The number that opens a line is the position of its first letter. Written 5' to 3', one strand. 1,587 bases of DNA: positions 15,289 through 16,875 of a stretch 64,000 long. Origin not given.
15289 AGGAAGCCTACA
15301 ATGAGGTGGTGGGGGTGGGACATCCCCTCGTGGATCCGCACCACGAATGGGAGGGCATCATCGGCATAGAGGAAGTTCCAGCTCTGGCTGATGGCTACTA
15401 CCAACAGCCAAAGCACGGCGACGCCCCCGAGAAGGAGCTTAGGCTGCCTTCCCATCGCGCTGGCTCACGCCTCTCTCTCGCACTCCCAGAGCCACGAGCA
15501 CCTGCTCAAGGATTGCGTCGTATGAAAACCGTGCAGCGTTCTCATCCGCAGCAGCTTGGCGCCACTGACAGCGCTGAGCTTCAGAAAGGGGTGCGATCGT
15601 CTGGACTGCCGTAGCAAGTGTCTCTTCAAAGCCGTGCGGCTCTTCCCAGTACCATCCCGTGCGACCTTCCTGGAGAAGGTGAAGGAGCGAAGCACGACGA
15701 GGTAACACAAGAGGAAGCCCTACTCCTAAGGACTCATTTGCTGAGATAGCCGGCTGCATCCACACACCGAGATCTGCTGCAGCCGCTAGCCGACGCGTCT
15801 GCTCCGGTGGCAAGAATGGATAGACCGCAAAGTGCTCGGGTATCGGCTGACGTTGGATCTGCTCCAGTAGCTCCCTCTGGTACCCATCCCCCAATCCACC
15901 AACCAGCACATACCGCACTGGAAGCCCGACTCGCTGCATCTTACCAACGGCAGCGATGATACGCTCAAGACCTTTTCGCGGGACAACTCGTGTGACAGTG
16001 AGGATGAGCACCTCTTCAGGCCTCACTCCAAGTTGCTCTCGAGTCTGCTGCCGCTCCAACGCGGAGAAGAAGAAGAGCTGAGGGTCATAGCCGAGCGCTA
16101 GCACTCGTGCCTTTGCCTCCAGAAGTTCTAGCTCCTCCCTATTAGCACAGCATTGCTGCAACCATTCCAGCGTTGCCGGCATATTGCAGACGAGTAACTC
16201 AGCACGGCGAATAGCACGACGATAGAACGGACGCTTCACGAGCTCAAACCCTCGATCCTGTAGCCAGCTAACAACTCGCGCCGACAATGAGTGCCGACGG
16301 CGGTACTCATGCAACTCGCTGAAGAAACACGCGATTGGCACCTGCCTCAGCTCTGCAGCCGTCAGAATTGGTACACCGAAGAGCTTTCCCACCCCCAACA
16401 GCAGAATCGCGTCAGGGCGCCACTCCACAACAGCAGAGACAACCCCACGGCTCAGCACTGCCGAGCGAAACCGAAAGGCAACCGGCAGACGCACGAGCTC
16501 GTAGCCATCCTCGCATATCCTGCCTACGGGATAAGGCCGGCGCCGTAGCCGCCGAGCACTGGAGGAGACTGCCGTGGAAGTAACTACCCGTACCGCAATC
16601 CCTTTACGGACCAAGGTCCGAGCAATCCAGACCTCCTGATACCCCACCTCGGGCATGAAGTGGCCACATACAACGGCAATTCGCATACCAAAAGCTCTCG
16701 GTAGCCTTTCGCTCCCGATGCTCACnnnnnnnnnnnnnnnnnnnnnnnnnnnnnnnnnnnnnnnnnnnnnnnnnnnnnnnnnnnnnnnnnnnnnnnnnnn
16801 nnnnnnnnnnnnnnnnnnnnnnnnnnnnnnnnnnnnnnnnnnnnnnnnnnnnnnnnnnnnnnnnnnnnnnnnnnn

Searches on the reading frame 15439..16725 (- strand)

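Call 57: search_protein_families(library=pfam, proteins=[window:15439-16725:-])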
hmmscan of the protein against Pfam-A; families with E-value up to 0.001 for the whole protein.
window:15439-16725:- (428 aa): 2 families
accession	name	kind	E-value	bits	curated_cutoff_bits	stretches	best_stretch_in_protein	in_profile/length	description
PF00534.26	Glycos_transf_1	-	3.8e-10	40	26.4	1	225-375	2-153/172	Glycosyl transferases group 1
PF13692.12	Glyco_trans_1_4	-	3.4e-06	27.8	27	1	240-375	3-137/142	Glycosyl transferases group 1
